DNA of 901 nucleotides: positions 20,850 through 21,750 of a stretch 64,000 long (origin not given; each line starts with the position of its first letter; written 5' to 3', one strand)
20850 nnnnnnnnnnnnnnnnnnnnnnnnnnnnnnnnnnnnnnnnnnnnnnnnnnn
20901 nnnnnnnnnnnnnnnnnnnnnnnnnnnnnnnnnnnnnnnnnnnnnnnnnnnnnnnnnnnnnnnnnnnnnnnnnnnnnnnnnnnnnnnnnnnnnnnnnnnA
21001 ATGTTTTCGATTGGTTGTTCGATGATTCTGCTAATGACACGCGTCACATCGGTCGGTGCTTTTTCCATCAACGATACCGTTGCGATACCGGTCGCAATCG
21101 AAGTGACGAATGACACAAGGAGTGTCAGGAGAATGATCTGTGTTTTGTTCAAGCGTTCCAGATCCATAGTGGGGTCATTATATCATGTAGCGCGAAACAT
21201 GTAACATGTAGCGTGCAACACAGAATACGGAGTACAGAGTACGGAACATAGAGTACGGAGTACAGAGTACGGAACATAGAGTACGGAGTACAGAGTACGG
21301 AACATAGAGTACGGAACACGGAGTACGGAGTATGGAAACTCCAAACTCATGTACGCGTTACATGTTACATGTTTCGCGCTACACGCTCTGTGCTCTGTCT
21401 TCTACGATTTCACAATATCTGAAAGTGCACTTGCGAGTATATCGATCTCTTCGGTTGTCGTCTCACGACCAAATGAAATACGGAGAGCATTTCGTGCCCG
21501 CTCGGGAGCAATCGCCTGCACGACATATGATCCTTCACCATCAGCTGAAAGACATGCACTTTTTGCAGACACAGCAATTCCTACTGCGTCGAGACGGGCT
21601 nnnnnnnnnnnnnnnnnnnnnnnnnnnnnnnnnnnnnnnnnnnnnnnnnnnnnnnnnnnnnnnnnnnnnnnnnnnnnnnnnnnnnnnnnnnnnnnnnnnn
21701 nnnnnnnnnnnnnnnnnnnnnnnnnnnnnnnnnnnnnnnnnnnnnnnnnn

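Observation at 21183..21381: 25-bp perfect inverted repeat enclosing an array of three 28-bp tandem repeats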

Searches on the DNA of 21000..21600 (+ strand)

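Call 79: search_rna_families(source=window, start=21000, end=21600, threshold=evalue, max_evalue=10)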
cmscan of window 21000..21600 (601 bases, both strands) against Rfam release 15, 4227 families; matches with E-value up to 10: 2.
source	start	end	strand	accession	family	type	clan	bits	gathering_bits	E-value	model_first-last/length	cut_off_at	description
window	21179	21228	-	RF03377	mir-960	Gene; miRNA;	-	14.8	100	8.4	1-93/93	no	mir-960 microRNA precursor family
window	21182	21308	+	RF01699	Clostridiales-1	Gene; sRNA;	-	12.9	48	4.6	1-166/166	no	Clostridiales-1 RNA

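Call 91: search_dna_similar(query=window:21168-21401:+, collection=plasmids, mode=distant, max_evalue=0.01, max_rows=10)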
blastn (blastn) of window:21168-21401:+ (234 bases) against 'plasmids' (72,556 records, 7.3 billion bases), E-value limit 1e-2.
No match.

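Call 92: search_dna_similar(query=window:21168-21401:+, collection=phages, mode=distant, max_evalue=0.01, max_rows=10)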
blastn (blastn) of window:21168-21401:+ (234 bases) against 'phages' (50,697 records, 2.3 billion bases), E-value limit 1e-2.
No match.
